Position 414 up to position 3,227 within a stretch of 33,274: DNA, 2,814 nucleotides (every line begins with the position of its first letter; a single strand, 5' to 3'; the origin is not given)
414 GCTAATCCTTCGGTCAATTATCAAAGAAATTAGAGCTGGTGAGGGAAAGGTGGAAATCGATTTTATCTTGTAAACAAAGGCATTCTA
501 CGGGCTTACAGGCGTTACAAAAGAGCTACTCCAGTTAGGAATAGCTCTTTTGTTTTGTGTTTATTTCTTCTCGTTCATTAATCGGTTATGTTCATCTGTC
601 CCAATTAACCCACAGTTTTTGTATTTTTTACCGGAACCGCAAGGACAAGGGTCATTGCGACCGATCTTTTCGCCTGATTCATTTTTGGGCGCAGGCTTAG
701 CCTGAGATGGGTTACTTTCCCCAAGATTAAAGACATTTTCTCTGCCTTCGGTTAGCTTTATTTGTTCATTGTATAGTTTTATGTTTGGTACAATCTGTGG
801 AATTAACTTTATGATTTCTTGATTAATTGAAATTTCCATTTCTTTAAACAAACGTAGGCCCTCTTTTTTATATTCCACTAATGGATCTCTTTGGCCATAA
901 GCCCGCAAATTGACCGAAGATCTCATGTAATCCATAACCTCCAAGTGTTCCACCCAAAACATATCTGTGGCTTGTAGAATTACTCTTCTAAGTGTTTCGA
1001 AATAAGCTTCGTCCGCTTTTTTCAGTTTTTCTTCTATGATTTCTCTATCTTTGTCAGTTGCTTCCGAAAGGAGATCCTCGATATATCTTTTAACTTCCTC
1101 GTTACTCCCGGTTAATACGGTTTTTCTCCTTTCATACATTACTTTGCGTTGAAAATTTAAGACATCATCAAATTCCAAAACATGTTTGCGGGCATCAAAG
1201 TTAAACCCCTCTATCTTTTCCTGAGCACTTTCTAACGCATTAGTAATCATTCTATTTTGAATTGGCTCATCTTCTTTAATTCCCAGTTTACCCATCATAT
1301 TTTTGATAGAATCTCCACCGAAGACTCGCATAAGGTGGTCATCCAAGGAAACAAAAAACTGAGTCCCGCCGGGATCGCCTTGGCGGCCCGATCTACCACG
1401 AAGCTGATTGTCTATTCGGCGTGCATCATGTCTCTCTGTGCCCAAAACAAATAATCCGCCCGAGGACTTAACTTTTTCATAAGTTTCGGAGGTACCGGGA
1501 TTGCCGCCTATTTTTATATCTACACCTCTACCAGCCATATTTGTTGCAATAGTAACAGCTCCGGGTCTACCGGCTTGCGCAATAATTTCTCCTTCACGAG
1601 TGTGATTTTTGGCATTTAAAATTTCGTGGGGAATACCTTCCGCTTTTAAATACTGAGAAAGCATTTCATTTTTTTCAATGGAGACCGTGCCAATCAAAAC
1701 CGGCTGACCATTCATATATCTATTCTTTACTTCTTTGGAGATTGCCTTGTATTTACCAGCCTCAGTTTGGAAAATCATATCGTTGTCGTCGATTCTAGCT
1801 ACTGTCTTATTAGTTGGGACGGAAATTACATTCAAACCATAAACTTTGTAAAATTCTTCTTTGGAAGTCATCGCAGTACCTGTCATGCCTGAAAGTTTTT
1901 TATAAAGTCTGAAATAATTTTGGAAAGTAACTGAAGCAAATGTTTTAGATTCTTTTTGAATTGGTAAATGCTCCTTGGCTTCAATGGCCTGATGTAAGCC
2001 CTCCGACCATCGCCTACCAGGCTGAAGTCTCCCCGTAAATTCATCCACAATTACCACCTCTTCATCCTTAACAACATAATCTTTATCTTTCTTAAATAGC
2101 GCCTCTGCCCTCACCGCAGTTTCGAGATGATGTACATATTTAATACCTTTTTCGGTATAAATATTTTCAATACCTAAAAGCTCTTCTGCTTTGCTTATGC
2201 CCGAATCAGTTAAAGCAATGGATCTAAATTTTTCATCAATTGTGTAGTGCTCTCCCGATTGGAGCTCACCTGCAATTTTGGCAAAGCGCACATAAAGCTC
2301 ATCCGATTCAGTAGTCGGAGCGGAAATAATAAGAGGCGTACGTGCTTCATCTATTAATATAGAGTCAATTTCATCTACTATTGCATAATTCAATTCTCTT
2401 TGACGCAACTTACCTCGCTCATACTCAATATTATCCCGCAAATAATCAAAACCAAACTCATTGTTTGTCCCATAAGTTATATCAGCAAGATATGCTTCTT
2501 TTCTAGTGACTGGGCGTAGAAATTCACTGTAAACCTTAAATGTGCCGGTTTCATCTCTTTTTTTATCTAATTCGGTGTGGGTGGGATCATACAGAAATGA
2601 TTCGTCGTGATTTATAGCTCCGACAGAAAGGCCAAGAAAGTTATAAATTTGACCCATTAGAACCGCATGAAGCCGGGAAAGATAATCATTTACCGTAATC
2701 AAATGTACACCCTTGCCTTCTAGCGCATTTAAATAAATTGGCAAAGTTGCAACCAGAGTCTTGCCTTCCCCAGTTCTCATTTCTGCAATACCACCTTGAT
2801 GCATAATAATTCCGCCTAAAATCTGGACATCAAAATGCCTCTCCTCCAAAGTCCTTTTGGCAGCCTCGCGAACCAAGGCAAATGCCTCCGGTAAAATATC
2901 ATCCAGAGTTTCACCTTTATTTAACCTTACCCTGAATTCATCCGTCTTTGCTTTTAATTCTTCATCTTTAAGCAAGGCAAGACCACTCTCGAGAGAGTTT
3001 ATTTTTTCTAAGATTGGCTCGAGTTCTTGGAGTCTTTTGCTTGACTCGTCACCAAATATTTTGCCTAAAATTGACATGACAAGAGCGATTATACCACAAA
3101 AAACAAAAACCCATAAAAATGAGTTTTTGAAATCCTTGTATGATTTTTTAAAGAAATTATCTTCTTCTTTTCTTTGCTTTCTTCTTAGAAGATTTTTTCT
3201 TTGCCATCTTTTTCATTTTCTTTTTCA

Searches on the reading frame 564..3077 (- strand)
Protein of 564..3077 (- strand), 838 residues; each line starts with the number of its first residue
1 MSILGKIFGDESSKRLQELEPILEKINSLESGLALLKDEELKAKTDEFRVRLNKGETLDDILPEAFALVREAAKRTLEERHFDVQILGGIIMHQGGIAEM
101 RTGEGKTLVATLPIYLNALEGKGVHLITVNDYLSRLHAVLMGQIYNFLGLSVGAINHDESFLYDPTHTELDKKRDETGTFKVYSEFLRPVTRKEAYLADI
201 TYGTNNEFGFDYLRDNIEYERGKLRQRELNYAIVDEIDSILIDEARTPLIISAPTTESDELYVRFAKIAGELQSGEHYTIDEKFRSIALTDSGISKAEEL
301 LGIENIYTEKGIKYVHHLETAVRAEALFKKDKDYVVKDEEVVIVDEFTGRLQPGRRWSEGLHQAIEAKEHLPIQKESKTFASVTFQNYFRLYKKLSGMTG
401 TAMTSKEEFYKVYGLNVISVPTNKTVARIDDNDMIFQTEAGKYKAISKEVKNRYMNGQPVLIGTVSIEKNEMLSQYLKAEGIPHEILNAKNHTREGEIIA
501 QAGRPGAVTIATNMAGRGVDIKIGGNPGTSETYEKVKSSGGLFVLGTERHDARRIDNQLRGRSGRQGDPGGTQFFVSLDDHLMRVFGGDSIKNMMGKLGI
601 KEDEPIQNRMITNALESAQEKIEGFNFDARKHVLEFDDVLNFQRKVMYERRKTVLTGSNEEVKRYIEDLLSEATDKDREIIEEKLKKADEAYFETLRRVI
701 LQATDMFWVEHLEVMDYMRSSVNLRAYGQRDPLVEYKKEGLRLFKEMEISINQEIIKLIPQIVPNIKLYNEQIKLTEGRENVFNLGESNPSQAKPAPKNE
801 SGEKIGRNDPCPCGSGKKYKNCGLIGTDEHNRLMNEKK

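Call 72: list_cluster_members(proteins=[L016:3656-4783:-, L016:8575-9726:-, L016:11613-12515:-, L016:6730-7638:-, L016:7734-8570:-, L016:10566-11594:-, window:564-3077:-, window:3727-5904:-, L013:10001-10798:+, L022:3177-5519:+])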
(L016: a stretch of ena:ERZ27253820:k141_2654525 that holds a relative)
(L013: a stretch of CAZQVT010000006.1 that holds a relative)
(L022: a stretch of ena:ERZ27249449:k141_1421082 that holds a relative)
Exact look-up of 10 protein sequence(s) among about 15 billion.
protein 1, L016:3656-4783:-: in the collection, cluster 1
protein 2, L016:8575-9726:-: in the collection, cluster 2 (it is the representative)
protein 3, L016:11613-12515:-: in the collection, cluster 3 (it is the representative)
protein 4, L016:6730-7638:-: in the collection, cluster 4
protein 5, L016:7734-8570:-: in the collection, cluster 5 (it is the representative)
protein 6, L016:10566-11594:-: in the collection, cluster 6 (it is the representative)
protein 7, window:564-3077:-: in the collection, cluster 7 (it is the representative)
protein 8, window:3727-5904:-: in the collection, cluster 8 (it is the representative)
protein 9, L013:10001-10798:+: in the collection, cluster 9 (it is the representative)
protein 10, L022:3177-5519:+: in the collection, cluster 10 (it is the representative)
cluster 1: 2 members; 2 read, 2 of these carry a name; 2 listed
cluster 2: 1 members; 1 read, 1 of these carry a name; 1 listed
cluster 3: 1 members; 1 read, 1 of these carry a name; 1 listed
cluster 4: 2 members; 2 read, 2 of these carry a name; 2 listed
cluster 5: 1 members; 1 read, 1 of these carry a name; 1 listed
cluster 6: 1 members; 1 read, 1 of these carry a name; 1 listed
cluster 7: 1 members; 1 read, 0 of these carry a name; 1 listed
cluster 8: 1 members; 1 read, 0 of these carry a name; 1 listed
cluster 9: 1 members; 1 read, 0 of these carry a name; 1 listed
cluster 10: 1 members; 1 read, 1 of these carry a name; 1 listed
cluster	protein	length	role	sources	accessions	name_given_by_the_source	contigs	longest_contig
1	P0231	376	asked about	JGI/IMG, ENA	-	perosamine synthetase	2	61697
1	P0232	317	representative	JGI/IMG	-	perosamine synthetase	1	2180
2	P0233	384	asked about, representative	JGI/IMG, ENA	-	glycosyltransferase involved in cell wall biosynthesis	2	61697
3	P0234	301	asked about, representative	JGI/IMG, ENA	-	UDP-glucose 6-dehydrogenase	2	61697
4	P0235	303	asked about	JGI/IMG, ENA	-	dTDP-glucose 4,6-dehydratase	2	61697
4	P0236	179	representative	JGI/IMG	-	dTDP-glucose 4,6-dehydratase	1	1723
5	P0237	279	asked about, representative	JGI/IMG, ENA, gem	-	peptidoglycan/xylan/chitin deacetylase (PgdA/CDA1 family)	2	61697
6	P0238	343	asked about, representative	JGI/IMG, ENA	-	glycosyltransferase involved in cell wall biosynthesis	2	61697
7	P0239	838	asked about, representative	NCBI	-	-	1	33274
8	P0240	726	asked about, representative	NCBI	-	-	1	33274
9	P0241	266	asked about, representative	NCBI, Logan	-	-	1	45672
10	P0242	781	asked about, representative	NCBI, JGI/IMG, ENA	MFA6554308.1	MAG: heavy metal translocating P-type ATPase [Candidatus Paceibacterota bacterium]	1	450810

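Call 77: search_protein_families(library=pfam, proteins=[window:564-3077:-], max_evalue=0.001)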
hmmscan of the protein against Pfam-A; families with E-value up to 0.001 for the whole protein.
window:564-3077:- (838 aa): 5 families
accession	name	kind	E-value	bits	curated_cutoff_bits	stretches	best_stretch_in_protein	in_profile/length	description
PF07517.20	SecA_DEAD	-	2.2e-119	398.5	24.6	1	5-409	2-289/290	SecA DEAD-like domain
PF21090.3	P-loop_SecA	-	9.6e-78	260.9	27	2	426-528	2-104/205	SecA P-loop domain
PF07516.18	SecA_SW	-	3.6e-45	154.9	26.7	2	605-677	1-76/200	SecA Wing and Scaffold domain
PF01043.26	SecA_PP_bind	-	8.5e-42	142.7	23.5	1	258-366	2-110/110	SecA preprotein cross-linking domain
PF02810.21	SEC-C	-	7.5e-08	32.5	20.4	1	807-822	1-16/19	SEC-C motif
